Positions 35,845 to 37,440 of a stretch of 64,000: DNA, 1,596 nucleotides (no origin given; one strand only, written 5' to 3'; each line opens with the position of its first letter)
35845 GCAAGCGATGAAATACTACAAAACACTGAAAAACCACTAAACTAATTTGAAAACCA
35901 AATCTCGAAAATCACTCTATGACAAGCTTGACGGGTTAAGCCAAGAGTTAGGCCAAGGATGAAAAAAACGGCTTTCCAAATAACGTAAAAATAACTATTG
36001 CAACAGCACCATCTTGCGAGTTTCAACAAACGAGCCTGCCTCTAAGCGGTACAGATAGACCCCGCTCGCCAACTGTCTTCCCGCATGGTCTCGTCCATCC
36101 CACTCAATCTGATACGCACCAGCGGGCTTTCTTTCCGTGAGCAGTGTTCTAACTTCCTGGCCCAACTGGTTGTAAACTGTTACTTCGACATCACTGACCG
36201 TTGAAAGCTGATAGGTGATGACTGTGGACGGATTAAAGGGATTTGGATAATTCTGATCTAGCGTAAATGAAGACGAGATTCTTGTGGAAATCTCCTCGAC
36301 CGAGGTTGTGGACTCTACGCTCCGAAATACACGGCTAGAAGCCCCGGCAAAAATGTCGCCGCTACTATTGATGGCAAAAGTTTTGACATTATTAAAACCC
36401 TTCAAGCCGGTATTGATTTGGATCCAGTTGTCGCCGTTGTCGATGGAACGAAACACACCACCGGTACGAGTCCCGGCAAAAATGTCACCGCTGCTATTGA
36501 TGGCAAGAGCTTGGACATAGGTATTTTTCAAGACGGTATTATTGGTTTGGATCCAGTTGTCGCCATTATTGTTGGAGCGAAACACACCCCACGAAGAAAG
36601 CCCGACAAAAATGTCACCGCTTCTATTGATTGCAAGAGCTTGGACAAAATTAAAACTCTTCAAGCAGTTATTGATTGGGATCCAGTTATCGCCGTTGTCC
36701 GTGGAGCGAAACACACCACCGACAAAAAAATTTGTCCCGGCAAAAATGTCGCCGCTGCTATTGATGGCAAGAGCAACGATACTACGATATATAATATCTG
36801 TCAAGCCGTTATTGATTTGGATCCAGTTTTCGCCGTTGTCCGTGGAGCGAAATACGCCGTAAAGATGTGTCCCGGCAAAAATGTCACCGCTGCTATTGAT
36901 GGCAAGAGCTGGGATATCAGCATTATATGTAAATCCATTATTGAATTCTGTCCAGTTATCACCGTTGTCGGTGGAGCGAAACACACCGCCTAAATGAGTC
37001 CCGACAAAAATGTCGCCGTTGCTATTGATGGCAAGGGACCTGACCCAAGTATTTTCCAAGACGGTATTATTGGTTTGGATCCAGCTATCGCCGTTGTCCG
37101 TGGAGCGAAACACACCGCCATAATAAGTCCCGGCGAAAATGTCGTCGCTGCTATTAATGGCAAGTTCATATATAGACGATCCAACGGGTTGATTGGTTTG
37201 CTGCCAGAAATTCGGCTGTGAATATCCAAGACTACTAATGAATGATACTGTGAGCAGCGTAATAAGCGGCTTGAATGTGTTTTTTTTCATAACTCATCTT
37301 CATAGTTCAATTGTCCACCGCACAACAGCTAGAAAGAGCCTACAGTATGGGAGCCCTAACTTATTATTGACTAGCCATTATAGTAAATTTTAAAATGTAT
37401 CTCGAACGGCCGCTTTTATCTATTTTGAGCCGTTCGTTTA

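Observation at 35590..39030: Repeat-punctuated, cassette-like locus: gene - repeat - gene - repeat arrangement with a roughly 100-180 bp intergenic repeat family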

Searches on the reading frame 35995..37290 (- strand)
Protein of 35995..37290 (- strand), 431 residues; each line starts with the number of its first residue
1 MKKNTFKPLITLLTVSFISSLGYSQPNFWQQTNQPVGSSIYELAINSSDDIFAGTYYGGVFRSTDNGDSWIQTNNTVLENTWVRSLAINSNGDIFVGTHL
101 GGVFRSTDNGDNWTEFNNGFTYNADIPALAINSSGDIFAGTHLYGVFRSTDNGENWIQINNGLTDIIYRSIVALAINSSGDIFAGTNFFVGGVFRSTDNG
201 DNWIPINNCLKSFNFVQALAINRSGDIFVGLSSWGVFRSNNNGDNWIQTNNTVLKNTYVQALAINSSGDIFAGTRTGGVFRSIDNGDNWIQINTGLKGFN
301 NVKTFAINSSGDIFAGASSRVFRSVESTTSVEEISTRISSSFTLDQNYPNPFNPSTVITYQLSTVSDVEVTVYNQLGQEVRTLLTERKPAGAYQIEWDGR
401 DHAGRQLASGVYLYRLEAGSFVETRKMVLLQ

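Call 14: search_protein_families(library=pfam, proteins=[window:35995-37290:-], max_evalue=0.01)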
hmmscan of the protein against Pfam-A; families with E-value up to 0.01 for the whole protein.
window:35995-37290:- (431 aa): 10 families
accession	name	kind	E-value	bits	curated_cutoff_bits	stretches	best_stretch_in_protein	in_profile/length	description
PF13860.13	FlgD_ig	-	3.2e-13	49.9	27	1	358-418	15-75/79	FlgD Ig-like domain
PF15902.12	Sortilin-Vps10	-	3.7e-13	49.5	33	1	60-133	3-77/446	Sortilin, neurotensin receptor 3,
PF24819.1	DUF7710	-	9.2e-10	38.9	27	0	55-75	10-30/86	Domain of unknown function (DUF7710)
PF18962.6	Por_Secre_tail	-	2.4e-06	28.1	27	1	348-428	2-74/75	Secretion system C-terminal sorting domain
PF05172.20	RRM_Nup35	-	3e-06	27.6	24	0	65-107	40-79/89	Nup53/35/40-type RNA recognition motif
PF14870.12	PSII_BNR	-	9.1e-06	25.6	27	1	26-302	6-279/303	Photosynthesis system II assembly factor YCF48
PF13810.12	DUF4185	-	1.1e-05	25.3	39.5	0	55-85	124-154/309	Domain of unknown function (DUF4185)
PF02012.26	BNR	-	3.3e-05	23.7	27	0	104-114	1-11/12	BNR/Asp-box repeat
PF13585.12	CHU_C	-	0.0001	22.8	27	1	362-418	23-72/86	CHU_C Type IX secretion signal domain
PF20067.5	SSL_N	-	0.00019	21.7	18.9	0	262-281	26-45/46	Strictosidine synthase-like, N-terminal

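Call 15: search_protein_families(library=ncbifam, proteins=[window:35995-37290:-], max_evalue=0.01)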
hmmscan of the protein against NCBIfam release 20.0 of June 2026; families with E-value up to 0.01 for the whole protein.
window:35995-37290:- (431 aa): 11 families
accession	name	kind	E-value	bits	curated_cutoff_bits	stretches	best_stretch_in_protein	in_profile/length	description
NF045728.1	glycosyl_F510_1955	equivalog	4.8e-27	94.8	175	3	192-333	73-212/246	F510_1955 family glycosylhydrolase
TIGR04183.1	Por_Secre_tail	domain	4.7e-10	39.3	23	1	348-428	2-70/72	T9SS type A sorting domain-containing protein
NF005176.1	PRK06655.1-1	equivalog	1.2e-09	38.4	230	1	362-418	93-149/197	flagellar hook assembly protein FlgD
NF033707.1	T9SS_sortase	equivalog_domain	1.6e-09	36.1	420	1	346-420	1000-1079/1095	type IX secretion system sortase PorU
NF010237.0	PRK13684.1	equivalog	3.3e-07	29.6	326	1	146-294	154-297/334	photosynthesis system II assembly factor Ycf48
NF052323.1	T9SSA_dep_M6i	equivalog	6.8e-07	27.6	600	1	346-420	959-1028/1043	T9SS-dependent M6-like inactivated metalloprotease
NF009453.0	PRK12813.1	equivalog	1.8e-05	24.4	264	1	355-418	113-173/223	flagellar basal body rod modification protein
NF052228.1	T9SS_PorZ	equivalog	7.2e-05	21.4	260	1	250-413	581-737/757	type IX secretion system anionic LPS delivery protein PorZ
NF009276.0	PRK12633.1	equivalog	0.00031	20.5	383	1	296-418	63-181/234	flagellar basal body rod modification protein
NF053608.1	Lsa66_OmpA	equivalog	0.0027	16.2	700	1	392-418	202-228/581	fibronectin-binding adhesin Lsa66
NF009277.0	PRK12634.1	equivalog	0.0073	16.4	333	0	367-412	123-168/221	flagellar basal body rod modification protein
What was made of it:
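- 35995..37290 (-): Cargo of cassette 2: a 431-aa BNR/Sortilin-type beta-propeller protein with a T9SS C-terminal sorting domain. GC is 46.2%, against a window ORF mean of 36.5% (sd 2.5). Pfam and NCBIfam (calls 14, 15).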

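Call 25: list_cluster_members(proteins=[window:35995-37290:-, window:38001-38696:-, window:39492-40055:-, window:40219-40776:+, window:33777-35111:-, window:35127-35456:-, window:32156-32881:-, P0001])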
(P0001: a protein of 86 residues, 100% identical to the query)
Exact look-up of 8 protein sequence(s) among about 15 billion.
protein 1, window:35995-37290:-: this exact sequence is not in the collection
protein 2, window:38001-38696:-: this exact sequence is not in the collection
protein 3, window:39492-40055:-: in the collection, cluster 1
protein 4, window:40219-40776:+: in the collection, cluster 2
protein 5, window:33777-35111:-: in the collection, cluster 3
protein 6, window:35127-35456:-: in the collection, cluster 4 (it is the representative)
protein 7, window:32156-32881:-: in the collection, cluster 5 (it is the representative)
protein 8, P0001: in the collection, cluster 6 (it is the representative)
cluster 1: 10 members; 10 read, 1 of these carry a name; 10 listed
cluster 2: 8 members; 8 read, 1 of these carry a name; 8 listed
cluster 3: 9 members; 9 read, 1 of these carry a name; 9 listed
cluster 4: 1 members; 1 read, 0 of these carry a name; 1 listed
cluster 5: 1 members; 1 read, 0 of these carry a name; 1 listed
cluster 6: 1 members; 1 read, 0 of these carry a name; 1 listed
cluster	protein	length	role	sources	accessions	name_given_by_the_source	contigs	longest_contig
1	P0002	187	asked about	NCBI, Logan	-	-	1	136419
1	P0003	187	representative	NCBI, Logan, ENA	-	-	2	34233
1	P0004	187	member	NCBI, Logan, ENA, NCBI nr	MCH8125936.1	phosphatase PAP2 family protein [candidate division KSB1 bacterium]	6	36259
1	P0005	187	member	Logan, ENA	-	-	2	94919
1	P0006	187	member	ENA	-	-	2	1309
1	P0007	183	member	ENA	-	-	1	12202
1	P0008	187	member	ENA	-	-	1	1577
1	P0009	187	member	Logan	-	-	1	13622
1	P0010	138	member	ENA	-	-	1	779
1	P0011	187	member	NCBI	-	-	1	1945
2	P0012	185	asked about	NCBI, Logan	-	-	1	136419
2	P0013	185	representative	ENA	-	-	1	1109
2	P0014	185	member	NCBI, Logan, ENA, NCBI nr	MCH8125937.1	elongation factor P [candidate division KSB1 bacterium]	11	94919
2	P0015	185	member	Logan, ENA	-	-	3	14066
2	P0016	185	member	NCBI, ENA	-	-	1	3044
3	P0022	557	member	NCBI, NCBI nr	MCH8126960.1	gamma-glutamyltransferase [candidate division KSB1 bacterium]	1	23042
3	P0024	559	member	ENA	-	-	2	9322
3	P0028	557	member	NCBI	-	-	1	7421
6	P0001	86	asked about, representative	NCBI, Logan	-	-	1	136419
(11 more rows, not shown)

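Call 26: find_encoding_contigs(protein=P0005, flank=10000, max_places=4)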
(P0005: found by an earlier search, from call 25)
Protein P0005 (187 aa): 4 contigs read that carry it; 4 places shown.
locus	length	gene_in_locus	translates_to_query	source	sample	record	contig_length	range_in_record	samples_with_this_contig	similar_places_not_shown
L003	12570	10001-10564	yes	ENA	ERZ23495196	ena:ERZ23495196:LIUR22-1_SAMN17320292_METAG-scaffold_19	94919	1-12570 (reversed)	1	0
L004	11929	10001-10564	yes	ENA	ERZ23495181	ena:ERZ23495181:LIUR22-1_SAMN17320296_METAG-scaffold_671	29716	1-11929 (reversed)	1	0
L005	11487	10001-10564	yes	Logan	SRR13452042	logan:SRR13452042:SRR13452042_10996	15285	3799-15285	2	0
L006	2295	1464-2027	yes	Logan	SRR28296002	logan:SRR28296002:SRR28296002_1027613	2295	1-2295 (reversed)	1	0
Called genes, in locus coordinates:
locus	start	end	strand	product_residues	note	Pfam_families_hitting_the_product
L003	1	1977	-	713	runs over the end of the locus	PF00378:ECH_1, PF16113:ECH_2, PF02737:3HCDH_N, PF00725:3HCDH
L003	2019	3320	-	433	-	PF00108:Thiolase_N, PF02803:Thiolase_C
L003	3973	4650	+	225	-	-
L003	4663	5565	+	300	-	PF13489:Methyltransf_23, PF08241:Methyltransf_11, PF13649:Methyltransf_25 (faint), PF13847:Methyltransf_31 (weak)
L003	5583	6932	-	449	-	PF02347:GDC-P, PF00266:Aminotran_5 (weak)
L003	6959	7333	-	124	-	PF01597:GCV_H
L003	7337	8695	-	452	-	PF00289:Biotin_carb_N, PF01071:GARS_A (faint), PF02786:CPSase_L_D2, PF02222:ATP-grasp, PF07478:Dala_Dala_lig_C, PF02785:Biotin_carb_C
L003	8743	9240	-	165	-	PF00364:Biotin_lipoyl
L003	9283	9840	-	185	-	PF08207:EFP_N, PF01132:EFP, PF09285:Elong-fact-P_C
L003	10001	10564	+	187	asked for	PF01569:PAP2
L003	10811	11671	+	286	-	PF01844:HNH (weak)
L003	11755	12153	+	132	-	-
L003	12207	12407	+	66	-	-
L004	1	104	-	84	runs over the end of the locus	-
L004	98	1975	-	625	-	PF00378:ECH_1, PF16113:ECH_2, PF02737:3HCDH_N, PF00725:3HCDH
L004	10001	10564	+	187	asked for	PF01569:PAP2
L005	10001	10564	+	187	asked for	PF01569:PAP2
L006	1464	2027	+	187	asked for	PF01569:PAP2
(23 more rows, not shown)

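Call 27: find_encoding_contigs(protein=P0004, flank=10000, max_places=6)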
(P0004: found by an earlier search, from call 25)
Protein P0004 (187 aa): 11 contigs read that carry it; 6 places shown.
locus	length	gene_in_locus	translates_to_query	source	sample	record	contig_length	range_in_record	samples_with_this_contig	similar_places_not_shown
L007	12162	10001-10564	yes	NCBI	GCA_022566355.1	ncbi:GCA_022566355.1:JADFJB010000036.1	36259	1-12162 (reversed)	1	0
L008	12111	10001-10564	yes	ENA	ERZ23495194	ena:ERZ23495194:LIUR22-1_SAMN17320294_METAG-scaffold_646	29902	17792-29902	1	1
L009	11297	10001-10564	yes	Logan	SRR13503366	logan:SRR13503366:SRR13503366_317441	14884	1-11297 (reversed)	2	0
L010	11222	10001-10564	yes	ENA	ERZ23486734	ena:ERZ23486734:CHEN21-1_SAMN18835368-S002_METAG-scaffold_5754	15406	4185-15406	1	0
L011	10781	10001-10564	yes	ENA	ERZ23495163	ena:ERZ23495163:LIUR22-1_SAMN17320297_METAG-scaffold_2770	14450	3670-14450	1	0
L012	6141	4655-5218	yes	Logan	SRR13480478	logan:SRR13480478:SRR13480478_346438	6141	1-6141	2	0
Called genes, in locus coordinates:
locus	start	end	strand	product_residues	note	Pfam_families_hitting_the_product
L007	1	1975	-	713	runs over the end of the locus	PF00378:ECH_1, PF16113:ECH_2, PF02737:3HCDH_N, PF00725:3HCDH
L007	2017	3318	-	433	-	PF00108:Thiolase_N, PF02803:Thiolase_C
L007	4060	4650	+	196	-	-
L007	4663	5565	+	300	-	PF13489:Methyltransf_23, PF08241:Methyltransf_11, PF13649:Methyltransf_25 (faint), PF13847:Methyltransf_31 (weak)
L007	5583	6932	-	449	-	PF02347:GDC-P, PF00266:Aminotran_5 (weak)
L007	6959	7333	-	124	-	PF01597:GCV_H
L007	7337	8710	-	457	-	PF00289:Biotin_carb_N, PF01071:GARS_A (faint), PF02786:CPSase_L_D2, PF02222:ATP-grasp, PF07478:Dala_Dala_lig_C, PF02785:Biotin_carb_C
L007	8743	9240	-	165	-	PF00364:Biotin_lipoyl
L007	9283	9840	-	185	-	PF08207:EFP_N, PF01132:EFP, PF09285:Elong-fact-P_C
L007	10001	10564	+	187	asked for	PF01569:PAP2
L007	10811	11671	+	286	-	PF01844:HNH (weak)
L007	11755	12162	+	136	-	?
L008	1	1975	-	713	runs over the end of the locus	PF00378:ECH_1, PF16113:ECH_2, PF02737:3HCDH_N, PF00725:3HCDH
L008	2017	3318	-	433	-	PF00108:Thiolase_N, PF02803:Thiolase_C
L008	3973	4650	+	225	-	-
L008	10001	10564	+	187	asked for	PF01569:PAP2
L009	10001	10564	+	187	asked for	PF01569:PAP2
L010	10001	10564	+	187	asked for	PF01569:PAP2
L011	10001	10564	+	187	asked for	PF01569:PAP2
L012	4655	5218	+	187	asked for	PF01569:PAP2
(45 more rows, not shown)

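Call 32: find_encoding_contigs(protein=P0022, flank=10000, max_places=4)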
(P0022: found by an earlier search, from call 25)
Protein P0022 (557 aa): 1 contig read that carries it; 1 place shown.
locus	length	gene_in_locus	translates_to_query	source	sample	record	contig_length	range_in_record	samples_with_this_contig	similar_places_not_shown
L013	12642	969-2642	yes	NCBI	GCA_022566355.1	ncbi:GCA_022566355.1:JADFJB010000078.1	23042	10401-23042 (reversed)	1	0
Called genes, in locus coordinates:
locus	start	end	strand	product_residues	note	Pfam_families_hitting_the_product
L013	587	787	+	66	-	-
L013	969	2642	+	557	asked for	PF01019:G_glu_transpept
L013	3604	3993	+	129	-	PF00072:Response_reg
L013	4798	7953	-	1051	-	PF14559:TPR_19 (weak), PF13414:TPR_11 (weak), PF14559:TPR_19, PF13424:TPR_12, PF17874:TPR_MalT, PF00515:TPR_1, PF13424:TPR_12, PF12770:CHAT, +21 more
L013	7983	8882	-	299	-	-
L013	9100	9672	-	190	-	PF04542:Sigma70_r2 (weak), PF08281:Sigma70_r4_2, PF04545:Sigma70_r4 (weak)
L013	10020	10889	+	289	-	PF08668:HDOD, PF01966:HD (weak)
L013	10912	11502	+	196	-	-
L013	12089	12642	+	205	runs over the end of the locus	-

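Call 33: find_encoding_contigs(protein=P0024, flank=10000, max_places=4)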
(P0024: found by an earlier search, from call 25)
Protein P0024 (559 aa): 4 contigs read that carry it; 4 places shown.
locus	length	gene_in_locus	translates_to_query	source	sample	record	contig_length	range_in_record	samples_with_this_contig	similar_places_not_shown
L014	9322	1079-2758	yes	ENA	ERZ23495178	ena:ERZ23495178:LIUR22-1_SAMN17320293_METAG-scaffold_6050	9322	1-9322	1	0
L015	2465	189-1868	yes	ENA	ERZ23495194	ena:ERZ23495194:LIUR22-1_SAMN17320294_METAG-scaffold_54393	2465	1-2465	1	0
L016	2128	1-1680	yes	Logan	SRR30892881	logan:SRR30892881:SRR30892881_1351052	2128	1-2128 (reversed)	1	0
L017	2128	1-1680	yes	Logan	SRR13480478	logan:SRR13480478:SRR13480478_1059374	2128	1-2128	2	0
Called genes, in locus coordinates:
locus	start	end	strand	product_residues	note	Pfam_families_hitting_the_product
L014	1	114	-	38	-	?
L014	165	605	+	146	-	-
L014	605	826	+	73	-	-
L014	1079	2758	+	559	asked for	PF01019:G_glu_transpept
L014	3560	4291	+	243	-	PF00702:Hydrolase, PF13419:HAD_2, PF13242:Hydrolase_like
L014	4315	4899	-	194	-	PF03358:FMN_red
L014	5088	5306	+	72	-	-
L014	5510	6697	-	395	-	PF00072:Response_reg, PF08668:HDOD, PF01966:HD (weak)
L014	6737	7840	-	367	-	PF00072:Response_reg, PF00512:HisKA, PF02518:HATPase_c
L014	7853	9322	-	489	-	?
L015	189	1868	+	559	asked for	PF01019:G_glu_transpept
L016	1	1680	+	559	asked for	PF01019:G_glu_transpept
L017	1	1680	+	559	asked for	PF01019:G_glu_transpept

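Call 50: search_protein_families(library=pfam, proteins=[L003:10811-11671:+, L014:159-605:+, L013:232-474:-], max_evalue=1)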
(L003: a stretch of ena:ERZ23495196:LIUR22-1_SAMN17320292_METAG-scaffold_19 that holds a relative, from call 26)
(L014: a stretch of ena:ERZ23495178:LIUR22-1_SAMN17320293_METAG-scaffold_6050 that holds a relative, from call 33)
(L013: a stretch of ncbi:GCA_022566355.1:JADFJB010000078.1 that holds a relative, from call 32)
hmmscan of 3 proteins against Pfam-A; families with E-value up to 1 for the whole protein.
L003:10811-11671:+ (286 aa): 2 families
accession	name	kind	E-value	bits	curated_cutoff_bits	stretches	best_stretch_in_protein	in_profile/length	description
PF01844.29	HNH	-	2.2e-07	31.4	21.4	1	19-59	3-46/47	HNH endonuclease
PF01813.22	ATP-synt_D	-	0.021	15.1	25.7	1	69-130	10-72/196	ATP synthase subunit D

L014:159-605:+ (148 aa): 3 families
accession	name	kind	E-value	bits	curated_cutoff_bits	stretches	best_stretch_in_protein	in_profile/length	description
PF10960.13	Holin_BhlA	-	0.0077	16.6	22.6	1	73-100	41-68/70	BhlA holin family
PF02206.23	WSN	-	0.055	13.8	21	1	47-80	20-51/66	Domain of unknown function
PF14591.11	AF0941-like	-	0.056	14.4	22.6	1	73-140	8-66/113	AF0941-like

L013:232-474:- (80 aa): 2 families
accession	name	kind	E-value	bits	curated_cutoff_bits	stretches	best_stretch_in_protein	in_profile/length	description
PF05635.17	23S_rRNA_IVP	-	8e-05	23.3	33.8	1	12-43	2-33/106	23S rRNA-intervening sequence protein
PF11466.13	Doppel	-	0.19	11.9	25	1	46-64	2-20/30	Prion-like protein Doppel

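Call 51: search_protein_families(library=padloc, proteins=[L003:10811-11671:+, L014:159-605:+, window:35995-37290:-, L013:232-474:-], max_evalue=0.01)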
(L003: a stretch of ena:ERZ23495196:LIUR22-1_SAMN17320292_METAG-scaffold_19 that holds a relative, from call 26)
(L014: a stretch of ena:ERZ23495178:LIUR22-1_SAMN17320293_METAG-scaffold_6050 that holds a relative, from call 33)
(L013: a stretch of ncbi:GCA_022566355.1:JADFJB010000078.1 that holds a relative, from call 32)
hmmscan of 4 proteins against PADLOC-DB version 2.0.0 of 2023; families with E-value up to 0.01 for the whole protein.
L003:10811-11671:+ (286 aa): 0 families

L014:159-605:+ (148 aa): 0 families

window:35995-37290:- (431 aa): 0 families

L013:232-474:- (80 aa): 0 families

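Call 66: find_encoding_contigs(protein=P0003, flank=6000, max_places=4)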
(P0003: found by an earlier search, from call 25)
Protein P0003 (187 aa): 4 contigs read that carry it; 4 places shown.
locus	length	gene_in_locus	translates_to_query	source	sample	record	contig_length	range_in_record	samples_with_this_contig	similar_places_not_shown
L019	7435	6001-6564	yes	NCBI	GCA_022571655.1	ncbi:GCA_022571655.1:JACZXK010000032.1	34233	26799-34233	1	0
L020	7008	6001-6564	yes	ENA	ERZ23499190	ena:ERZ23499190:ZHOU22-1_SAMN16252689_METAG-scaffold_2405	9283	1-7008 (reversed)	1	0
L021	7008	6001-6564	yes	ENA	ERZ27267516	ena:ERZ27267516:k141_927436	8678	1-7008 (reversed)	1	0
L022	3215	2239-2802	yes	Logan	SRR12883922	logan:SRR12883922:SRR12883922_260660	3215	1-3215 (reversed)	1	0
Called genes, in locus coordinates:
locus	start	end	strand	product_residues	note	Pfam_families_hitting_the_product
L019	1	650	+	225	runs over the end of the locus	-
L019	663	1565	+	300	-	PF13489:Methyltransf_23, PF08241:Methyltransf_11, PF13649:Methyltransf_25 (faint), PF13847:Methyltransf_31 (weak)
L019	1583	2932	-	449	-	PF02347:GDC-P, PF00266:Aminotran_5 (faint)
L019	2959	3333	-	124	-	PF01597:GCV_H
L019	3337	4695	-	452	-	PF00289:Biotin_carb_N, PF01071:GARS_A (faint), PF02786:CPSase_L_D2, PF02222:ATP-grasp, PF07478:Dala_Dala_lig_C, PF02785:Biotin_carb_C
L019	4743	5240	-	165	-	PF00364:Biotin_lipoyl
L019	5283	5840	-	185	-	PF08207:EFP_N, PF01132:EFP, PF09285:Elong-fact-P_C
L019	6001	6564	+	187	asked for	PF01569:PAP2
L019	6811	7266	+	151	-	PF01844:HNH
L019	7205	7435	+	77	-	?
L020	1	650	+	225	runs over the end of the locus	-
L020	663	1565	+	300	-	PF13489:Methyltransf_23, PF08241:Methyltransf_11, PF13649:Methyltransf_25 (faint), PF13847:Methyltransf_31 (weak)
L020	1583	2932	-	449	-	PF02347:GDC-P, PF00266:Aminotran_5 (faint)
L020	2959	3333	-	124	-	PF01597:GCV_H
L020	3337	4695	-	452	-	PF00289:Biotin_carb_N, PF01071:GARS_A (faint), PF02786:CPSase_L_D2, PF02222:ATP-grasp, PF07478:Dala_Dala_lig_C, PF02785:Biotin_carb_C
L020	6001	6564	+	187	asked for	PF01569:PAP2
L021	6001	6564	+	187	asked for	PF01569:PAP2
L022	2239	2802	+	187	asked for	PF01569:PAP2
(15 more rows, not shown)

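Call 67: find_encoding_contigs(protein=P0007, flank=6000, max_places=3)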
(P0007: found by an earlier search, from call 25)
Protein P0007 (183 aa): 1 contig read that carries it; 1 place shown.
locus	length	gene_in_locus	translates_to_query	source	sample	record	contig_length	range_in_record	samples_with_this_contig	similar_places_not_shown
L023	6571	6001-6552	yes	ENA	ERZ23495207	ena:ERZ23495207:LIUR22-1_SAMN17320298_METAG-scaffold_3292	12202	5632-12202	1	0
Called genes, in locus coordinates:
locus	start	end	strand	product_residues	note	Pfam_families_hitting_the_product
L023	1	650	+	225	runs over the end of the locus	-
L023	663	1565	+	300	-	PF13489:Methyltransf_23, PF08241:Methyltransf_11, PF13649:Methyltransf_25 (faint), PF13847:Methyltransf_31 (weak)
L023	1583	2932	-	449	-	PF02347:GDC-P, PF00266:Aminotran_5 (weak)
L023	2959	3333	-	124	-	PF01597:GCV_H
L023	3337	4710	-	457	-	PF00289:Biotin_carb_N, PF01071:GARS_A (faint), PF02786:CPSase_L_D2, PF02222:ATP-grasp, PF07478:Dala_Dala_lig_C, PF02785:Biotin_carb_C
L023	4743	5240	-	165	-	PF00364:Biotin_lipoyl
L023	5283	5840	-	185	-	PF08207:EFP_N, PF01132:EFP, PF09285:Elong-fact-P_C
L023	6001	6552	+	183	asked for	PF01569:PAP2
